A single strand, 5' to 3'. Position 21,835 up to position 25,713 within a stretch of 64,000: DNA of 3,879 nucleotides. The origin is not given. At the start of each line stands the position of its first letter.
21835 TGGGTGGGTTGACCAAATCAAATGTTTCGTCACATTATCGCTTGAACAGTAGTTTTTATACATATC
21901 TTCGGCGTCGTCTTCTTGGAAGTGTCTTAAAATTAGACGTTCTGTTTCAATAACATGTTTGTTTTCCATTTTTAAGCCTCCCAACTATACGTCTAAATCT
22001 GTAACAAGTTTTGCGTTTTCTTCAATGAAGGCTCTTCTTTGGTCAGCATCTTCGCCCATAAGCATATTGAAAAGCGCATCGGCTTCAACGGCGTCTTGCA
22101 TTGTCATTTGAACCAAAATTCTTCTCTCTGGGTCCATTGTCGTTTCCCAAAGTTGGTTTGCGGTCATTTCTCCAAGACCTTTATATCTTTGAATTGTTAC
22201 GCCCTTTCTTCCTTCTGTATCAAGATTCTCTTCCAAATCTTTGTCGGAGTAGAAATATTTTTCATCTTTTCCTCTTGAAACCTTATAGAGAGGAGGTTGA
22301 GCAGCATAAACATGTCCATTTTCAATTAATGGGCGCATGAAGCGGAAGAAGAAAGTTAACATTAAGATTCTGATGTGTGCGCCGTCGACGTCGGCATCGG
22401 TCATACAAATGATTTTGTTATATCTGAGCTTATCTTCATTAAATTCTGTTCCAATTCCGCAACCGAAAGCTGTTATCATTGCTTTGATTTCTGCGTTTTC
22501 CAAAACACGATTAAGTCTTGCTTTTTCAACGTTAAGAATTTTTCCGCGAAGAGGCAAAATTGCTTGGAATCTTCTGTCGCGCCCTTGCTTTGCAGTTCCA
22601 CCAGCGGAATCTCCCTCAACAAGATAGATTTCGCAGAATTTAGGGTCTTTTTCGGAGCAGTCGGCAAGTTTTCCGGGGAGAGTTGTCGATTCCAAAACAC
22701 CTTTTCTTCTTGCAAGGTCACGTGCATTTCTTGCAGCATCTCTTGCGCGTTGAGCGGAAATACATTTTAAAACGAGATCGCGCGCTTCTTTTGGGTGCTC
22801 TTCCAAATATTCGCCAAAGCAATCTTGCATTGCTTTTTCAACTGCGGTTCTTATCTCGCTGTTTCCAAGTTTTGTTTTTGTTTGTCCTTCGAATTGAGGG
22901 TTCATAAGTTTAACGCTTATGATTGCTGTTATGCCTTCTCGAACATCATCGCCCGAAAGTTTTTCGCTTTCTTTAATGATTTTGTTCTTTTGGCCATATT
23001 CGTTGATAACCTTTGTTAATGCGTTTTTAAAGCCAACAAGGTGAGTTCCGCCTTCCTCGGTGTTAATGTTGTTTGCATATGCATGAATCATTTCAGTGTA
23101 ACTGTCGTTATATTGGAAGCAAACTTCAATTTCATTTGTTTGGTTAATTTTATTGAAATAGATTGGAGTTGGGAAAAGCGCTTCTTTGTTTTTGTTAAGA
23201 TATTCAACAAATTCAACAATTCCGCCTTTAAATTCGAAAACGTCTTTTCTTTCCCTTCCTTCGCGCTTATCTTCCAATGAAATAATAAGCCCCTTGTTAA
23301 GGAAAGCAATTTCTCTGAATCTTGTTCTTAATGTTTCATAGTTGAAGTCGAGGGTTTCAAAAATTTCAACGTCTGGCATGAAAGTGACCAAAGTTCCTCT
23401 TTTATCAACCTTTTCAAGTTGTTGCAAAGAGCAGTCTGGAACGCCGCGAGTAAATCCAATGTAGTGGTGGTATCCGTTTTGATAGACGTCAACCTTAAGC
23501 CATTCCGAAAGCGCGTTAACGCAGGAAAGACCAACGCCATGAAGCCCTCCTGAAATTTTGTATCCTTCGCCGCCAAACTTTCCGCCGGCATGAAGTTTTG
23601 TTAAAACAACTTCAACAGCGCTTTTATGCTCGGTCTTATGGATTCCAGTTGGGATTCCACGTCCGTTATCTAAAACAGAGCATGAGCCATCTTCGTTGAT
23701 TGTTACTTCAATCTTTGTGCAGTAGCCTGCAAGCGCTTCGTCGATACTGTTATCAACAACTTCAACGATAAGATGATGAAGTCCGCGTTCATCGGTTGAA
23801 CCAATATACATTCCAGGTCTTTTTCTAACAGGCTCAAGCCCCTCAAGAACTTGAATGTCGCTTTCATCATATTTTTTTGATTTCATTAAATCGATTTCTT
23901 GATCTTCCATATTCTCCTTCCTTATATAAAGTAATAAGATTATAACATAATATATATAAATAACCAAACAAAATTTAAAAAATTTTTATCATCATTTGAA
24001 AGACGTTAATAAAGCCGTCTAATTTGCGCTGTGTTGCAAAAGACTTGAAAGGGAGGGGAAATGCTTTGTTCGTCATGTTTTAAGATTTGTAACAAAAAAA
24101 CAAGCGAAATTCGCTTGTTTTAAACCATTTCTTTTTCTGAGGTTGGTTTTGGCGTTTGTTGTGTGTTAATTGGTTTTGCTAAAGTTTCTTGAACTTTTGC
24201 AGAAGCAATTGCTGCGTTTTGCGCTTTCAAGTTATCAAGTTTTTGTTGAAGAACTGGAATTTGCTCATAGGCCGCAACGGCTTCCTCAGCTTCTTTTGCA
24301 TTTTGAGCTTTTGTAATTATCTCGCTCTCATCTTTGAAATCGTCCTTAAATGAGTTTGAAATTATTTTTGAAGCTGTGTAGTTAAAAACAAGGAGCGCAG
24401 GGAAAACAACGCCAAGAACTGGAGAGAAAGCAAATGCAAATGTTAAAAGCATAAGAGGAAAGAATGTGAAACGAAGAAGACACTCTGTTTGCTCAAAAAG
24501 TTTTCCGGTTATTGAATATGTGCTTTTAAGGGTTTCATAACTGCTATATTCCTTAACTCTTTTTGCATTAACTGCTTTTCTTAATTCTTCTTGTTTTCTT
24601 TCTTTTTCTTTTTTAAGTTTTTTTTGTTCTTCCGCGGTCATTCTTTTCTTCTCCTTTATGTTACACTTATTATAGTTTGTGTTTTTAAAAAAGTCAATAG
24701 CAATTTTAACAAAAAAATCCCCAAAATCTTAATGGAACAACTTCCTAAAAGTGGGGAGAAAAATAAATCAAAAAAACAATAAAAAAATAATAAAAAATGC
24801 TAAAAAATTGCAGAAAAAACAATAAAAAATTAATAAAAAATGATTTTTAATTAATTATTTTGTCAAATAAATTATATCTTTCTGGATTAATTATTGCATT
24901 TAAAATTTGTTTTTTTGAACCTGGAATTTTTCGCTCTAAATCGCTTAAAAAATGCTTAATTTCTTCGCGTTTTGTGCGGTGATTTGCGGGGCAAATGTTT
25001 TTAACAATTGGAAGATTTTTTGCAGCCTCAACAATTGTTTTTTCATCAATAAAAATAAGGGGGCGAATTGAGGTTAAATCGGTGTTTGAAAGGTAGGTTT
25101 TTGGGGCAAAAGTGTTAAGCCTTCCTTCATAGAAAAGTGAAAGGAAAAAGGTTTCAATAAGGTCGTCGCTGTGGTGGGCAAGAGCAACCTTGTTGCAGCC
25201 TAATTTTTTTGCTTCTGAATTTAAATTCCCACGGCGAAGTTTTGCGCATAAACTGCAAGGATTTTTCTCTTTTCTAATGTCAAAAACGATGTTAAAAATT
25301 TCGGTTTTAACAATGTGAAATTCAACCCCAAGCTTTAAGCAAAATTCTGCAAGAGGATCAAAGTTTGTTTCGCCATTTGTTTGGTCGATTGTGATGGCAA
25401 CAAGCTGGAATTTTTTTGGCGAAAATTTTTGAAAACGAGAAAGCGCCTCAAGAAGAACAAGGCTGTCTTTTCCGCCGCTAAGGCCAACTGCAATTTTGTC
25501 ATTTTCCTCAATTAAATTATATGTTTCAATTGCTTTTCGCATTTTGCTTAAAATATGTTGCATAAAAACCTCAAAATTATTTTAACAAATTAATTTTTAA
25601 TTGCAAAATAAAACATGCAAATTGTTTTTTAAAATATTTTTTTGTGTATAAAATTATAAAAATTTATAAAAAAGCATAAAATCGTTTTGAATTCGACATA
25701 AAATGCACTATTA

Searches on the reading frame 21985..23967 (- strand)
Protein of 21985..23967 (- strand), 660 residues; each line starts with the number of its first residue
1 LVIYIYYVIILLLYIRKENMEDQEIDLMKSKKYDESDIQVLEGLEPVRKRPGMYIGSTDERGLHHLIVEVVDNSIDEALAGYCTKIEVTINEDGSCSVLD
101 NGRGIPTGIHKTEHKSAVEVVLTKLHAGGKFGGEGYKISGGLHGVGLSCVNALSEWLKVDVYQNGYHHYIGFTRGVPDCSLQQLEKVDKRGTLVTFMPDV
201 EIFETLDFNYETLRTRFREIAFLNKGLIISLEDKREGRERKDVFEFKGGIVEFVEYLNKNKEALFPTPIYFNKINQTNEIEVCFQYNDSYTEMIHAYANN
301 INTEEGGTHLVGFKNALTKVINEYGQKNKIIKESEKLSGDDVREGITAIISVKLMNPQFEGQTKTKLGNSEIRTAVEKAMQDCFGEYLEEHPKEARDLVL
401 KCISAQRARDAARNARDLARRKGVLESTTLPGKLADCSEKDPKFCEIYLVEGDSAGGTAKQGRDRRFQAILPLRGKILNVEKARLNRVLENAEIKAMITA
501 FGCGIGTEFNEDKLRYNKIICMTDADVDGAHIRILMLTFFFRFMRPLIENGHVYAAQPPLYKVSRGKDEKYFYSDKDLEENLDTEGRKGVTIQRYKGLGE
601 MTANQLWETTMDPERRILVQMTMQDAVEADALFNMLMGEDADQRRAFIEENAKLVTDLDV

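Call 5: search_protein_families(library=pfam, proteins=[window:21985-23967:-])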
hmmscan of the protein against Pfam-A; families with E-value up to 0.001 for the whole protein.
window:21985-23967:- (660 aa): 6 families
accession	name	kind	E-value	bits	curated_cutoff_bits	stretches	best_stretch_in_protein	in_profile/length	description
PF00204.31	DNA_gyraseB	-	1.1e-60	204.5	27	1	249-417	1-172/173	DNA gyrase B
PF00986.26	DNA_gyraseB_C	-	8.9e-29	99.9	29.8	1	588-649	2-63/63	DNA gyrase B subunit, carboxyl terminus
PF01751.28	Toprim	-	1e-18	67.7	23.1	1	446-557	1-95/96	Toprim domain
PF02518.31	HATPase_c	-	3.7e-16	60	26.4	1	58-200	1-109/111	Histidine kinase-, DNA gyrase B-, and HSP90-like ATPase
PF16898.10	TOPRIM_C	-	0.00034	21.2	29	1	559-651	4-97/128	C-terminal associated domain of TOPRIM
PF13589.12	HATPase_c_3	-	0.00087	19.8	25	0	66-107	6-47/137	Histidine kinase-, DNA gyrase B-, and HSP90-like ATPase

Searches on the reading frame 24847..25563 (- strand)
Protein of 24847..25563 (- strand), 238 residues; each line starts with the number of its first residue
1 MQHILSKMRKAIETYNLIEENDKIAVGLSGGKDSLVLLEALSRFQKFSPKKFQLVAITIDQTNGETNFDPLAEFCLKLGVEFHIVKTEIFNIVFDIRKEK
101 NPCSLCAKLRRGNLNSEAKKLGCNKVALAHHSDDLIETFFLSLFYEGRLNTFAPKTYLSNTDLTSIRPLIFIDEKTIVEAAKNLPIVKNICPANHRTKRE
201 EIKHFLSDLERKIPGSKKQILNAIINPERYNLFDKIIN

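Call 5: search_protein_families(library=pfam, proteins=[window:24847-25563:-])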
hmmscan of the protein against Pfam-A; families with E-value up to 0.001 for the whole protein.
window:24847-25563:- (238 aa): 1 family
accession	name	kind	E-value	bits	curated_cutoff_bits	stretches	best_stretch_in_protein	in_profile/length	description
PF01171.26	ATP_bind_3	-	5.6e-18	65.8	27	1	23-186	1-161/182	PP-loop family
